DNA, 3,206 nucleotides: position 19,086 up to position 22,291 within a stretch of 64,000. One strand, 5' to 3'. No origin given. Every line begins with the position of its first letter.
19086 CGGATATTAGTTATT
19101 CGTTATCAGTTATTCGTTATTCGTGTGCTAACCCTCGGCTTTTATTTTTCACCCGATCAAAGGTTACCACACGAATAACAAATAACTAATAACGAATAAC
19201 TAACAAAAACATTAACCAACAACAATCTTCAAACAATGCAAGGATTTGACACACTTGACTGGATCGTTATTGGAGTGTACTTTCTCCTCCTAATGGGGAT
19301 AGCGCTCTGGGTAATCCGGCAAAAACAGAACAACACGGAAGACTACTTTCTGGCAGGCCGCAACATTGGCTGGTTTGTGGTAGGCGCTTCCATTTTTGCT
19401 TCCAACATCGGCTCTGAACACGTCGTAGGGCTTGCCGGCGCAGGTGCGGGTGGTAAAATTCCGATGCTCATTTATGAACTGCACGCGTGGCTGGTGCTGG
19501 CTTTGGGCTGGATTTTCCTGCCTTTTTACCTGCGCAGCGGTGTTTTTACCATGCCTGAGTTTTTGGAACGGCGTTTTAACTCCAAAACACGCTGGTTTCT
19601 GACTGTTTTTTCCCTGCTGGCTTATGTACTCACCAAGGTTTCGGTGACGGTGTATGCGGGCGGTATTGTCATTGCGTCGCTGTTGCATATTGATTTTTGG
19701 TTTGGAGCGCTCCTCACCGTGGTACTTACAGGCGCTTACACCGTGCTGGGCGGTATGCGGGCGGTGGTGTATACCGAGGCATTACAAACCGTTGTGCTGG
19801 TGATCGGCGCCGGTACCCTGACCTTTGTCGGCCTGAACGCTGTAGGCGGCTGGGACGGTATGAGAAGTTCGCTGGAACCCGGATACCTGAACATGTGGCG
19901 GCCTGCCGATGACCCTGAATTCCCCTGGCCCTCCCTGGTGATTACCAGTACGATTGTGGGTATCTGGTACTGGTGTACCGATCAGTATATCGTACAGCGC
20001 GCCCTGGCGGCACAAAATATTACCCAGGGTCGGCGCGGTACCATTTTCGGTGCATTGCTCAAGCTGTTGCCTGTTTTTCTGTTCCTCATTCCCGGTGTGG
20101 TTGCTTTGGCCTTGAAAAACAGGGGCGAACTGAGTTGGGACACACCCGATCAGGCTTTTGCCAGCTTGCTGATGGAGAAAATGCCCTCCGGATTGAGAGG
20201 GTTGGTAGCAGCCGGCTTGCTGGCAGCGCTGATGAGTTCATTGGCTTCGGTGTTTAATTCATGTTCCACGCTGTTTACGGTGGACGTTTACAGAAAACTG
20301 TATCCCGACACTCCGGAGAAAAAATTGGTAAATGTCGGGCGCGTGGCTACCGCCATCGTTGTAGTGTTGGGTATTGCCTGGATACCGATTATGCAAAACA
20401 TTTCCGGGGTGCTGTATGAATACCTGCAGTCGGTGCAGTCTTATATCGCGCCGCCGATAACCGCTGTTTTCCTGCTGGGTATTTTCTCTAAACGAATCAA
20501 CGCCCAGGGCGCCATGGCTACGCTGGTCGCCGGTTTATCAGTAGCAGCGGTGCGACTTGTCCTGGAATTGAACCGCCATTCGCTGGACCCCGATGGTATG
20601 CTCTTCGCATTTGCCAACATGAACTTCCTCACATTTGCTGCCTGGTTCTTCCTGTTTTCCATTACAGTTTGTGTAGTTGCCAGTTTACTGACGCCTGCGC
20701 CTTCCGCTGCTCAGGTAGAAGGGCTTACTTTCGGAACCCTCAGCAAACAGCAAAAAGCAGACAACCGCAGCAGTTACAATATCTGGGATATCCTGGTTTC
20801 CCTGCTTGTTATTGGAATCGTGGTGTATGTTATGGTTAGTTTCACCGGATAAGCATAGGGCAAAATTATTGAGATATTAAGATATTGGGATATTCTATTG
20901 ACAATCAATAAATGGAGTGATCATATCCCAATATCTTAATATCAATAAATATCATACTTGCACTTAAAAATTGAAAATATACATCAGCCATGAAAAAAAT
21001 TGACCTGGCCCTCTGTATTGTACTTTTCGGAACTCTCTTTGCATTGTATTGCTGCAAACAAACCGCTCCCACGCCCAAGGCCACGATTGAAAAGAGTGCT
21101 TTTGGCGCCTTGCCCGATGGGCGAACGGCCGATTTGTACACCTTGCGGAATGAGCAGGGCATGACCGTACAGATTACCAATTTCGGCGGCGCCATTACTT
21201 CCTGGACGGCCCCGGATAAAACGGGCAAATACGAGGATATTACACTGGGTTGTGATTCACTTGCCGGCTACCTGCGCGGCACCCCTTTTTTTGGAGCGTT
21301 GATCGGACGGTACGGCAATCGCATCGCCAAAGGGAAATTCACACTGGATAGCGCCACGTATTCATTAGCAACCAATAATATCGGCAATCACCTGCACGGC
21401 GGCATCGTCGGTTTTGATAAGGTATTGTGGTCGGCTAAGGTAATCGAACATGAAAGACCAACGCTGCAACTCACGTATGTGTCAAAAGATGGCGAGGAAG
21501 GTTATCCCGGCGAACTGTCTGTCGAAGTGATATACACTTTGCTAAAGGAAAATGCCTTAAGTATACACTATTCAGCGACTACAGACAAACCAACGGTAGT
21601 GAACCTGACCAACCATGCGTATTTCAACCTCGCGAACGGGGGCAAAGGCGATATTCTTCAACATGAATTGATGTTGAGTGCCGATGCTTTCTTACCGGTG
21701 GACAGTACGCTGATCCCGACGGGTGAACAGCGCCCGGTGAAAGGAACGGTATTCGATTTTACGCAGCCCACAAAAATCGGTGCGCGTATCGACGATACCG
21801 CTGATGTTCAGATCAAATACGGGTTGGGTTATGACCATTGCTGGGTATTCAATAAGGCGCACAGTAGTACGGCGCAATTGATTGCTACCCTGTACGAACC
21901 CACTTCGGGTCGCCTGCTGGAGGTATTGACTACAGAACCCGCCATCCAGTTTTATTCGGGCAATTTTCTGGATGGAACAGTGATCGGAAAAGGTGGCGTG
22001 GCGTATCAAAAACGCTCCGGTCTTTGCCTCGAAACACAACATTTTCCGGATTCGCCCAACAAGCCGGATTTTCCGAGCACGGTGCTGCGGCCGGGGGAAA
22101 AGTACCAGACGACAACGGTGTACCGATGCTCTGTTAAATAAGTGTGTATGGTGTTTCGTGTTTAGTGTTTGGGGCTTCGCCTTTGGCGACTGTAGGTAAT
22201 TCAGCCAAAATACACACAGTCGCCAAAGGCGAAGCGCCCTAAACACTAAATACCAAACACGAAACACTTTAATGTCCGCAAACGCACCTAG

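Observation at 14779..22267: Six consecutive gene junctions of the arabinose cluster (araA through galM) are each filled by a different long hairpin built from tandem 6-8 nt words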

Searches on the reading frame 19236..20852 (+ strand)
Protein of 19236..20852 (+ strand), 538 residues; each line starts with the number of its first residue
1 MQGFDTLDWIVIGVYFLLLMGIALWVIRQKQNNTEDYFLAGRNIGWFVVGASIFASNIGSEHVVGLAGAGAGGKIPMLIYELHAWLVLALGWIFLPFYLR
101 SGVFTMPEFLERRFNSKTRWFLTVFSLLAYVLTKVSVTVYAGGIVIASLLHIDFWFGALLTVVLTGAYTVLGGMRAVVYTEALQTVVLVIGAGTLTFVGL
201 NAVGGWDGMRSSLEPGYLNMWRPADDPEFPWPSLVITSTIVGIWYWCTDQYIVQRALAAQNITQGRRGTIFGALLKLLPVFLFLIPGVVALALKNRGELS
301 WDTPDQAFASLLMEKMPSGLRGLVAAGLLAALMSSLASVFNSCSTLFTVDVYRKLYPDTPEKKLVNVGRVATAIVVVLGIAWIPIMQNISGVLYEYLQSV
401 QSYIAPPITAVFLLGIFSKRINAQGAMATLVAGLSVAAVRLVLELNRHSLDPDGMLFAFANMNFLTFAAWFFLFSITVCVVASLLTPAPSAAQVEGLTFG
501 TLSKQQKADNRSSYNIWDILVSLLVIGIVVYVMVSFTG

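Call 35: search_protein_families(library=ncbifam, proteins=[window:19236-20852:+], max_evalue=0.00001)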
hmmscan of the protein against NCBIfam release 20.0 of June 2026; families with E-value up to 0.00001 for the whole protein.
window:19236-20852:+ (538 aa): 7 families
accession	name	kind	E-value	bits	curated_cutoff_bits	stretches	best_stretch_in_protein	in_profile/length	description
TIGR00813.1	sss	superfamily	3.6e-101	339.2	184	1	37-433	1-411/411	sodium/solute symporter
NF007790.0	PRK10484.1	equivalog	2.6e-87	293.9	401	1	15-535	12-524/527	solute:sodium symporter family transporter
TIGR03648.1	Na_symport_lg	subfamily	1.7e-32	112.6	320.75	2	9-190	2-181/547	VC_2705 family sodium/solute symporter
TIGR02121.1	Na_Pro_sym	equivalog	7e-32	110.8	515.5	1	10-491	5-474/488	sodium/proline symporter PutP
TIGR02119.1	panF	equivalog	1.3e-27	96.9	328.05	1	12-444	7-441/471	sodium/pantothenate symporter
NF011948.0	PRK15419.1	equivalog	5e-12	45.4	955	1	12-207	13-213/502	sodium/proline symporter PutP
NF058657.1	MncbAcdTpMctC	equivalog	4.5e-09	35.3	670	1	10-203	10-207/527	monocarboxylic acid transporter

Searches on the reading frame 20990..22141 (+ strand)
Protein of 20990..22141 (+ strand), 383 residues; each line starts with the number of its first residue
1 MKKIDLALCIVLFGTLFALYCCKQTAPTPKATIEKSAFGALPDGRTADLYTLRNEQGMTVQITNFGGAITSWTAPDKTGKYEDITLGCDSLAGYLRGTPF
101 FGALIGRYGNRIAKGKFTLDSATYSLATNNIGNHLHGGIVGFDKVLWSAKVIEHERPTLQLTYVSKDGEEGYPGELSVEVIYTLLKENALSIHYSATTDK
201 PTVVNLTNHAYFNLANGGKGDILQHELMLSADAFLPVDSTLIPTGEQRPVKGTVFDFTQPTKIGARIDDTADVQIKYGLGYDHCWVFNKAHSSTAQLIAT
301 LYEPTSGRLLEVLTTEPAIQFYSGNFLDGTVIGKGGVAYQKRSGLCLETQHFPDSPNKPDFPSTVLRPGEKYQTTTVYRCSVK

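Call 35: search_protein_families(library=ncbifam, proteins=[window:20990-22141:+], max_evalue=0.00001)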
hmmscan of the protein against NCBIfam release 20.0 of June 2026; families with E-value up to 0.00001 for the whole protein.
window:20990-22141:+ (383 aa): 3 families
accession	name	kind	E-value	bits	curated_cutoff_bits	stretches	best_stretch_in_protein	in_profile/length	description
TIGR02636.1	galM_Leloir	equivalog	4.4e-105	351.5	397.65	1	44-380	1-335/336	galactose-1-epimerase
NF008277.0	PRK11055.1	subfamily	3.1e-102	342.3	240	1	37-381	6-347/349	galactose-1-epimerase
NF011719.0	PRK15172.1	equivalog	5.8e-08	32.5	251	1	105-272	59-221/300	aldose-1-epimerase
